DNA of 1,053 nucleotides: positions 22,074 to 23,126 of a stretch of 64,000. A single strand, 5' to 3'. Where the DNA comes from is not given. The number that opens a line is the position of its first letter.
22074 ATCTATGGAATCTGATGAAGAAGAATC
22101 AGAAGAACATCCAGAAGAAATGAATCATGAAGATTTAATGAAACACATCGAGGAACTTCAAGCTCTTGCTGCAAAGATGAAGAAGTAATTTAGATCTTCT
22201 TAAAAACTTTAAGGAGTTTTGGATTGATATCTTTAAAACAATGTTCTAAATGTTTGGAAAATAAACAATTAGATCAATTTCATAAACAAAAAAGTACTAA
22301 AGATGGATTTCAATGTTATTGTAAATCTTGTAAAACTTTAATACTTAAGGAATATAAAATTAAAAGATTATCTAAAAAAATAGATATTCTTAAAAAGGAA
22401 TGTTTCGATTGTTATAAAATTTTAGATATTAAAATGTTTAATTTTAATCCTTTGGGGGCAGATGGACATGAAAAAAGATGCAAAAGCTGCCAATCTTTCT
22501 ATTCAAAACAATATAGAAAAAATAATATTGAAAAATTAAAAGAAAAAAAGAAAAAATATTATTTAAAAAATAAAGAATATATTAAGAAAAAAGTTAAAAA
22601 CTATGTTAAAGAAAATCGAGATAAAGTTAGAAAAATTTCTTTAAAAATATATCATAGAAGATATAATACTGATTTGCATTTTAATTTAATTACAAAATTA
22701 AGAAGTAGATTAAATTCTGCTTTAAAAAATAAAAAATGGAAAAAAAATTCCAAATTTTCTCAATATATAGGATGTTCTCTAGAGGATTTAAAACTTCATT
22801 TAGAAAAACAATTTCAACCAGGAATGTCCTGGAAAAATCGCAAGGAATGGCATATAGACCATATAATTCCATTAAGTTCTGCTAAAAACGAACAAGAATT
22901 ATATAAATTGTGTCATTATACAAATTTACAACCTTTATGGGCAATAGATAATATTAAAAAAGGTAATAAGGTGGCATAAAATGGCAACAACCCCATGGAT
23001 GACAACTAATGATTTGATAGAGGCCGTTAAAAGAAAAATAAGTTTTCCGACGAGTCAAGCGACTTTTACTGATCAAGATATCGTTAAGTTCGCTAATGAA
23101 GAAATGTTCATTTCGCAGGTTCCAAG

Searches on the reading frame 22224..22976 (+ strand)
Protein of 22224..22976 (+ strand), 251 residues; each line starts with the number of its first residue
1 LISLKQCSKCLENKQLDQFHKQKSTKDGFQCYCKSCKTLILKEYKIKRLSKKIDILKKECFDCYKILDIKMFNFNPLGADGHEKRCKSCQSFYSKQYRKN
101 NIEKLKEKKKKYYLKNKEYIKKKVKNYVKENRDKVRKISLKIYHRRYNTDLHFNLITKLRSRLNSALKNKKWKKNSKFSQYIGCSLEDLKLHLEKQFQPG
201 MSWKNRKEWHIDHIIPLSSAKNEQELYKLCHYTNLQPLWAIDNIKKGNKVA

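Call 3: search_protein_families(library=pfam, proteins=[window:22224-22976:+], max_evalue=1)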
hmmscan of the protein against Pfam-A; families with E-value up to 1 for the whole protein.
window:22224-22976:+ (251 aa): 4 families
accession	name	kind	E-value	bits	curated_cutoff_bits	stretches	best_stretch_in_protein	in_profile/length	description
PF15283.12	DUF4595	-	0.0072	16.7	34.2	1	92-192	31-127/202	Domain of unknown function (DUF4595) with porin-like fold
PF01844.29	HNH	-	0.013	16.1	21.4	1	207-249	12-47/47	HNH endonuclease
PF01986.22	DUF123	-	0.14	13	25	1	180-225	9-56/95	Domain of unknown function DUF123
PF20120.5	DUF6510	-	0.67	10.3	26.4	0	5-42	27-63/86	Family of unknown function (DUF6510)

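Call 4: search_protein_families(library=phrogs, proteins=[window:22224-22976:+], max_evalue=0.01)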
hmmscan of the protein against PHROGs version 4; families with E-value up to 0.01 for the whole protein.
window:22224-22976:+ (251 aa): 10 families
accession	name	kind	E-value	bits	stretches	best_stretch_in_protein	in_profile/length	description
phrog_1035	-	DNA, RNA and nucleotide metabolism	4.4e-25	90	2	57-249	63-213/271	endonuclease VII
phrog_2340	-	DNA, RNA and nucleotide metabolism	5.8e-16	60.1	2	56-178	7-126/171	endonuclease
phrog_5558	-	moron, auxiliary metabolic gene and host takeover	2e-12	48.5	2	3-51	64-112/130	Lar-like restriction alleviation protein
phrog_2633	-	DNA, RNA and nucleotide metabolism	1.7e-07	32.5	2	49-121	5-76/142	endonuclease VII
phrog_28061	-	unknown function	4.7e-07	31.2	1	201-249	6-56/62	-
phrog_2255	-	DNA, RNA and nucleotide metabolism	2.1e-06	28.3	1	4-48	53-96/211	HNH endonuclease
phrog_6611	-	unknown function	3e-06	28.5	1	5-39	142-176/180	-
phrog_12813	-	unknown function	1.7e-05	25.7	1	5-39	154-188/199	-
phrog_36724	-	unknown function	7.5e-05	23.9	1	90-134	8-52/88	-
phrog_30859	-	unknown function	0.00067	21.4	1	5-46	3-44/117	-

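Call 5: search_protein_families(library=ncbifam, proteins=[window:22224-22976:+], max_evalue=1)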
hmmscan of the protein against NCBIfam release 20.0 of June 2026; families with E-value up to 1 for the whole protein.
window:22224-22976:+ (251 aa): 0 families

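Call 52: find_homologous_proteins(query=window:22224-22976:+, max_evalue=0.00001)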
Query window:22224-22976:+ (251 aa): 7412 proteins with E <= 0.00001 among 8000 candidates; the best 120 are listed.
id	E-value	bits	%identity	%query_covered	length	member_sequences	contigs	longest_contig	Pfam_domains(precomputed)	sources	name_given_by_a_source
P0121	9.9e-114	397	100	72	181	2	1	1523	-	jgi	jgi:hypothetical protein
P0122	3.4e-63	232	50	98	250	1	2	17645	-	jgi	jgi:hypothetical protein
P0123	7.1e-59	218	49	98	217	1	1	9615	PF20120.6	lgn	-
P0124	4.7e-53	199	51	78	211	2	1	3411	-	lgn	-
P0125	5.3e-53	198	43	98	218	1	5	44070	-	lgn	-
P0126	7.7e-53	198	49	98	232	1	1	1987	-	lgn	-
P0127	1.8e-52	197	45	98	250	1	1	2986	-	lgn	-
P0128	5.9e-50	188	45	100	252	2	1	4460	-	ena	-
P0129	1.8e-49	187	44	97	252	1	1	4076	-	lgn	-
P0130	2.1e-49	187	44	98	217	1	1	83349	-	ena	-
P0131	1.5e-48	184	43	98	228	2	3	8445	-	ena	-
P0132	6.6e-48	182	47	99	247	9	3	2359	-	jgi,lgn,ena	jgi:hypothetical protein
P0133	1.2e-47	181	43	98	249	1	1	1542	-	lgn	-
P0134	1.3e-47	181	40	99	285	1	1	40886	-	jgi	jgi:hypothetical protein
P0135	2.9e-47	180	45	97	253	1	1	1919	-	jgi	jgi:hypothetical protein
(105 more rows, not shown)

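Call 98: search_protein_families(library=padloc, proteins=[window:22224-22976:+], max_evalue=0.01)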
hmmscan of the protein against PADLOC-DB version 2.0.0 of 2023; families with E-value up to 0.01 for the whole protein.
window:22224-22976:+ (251 aa): 0 families
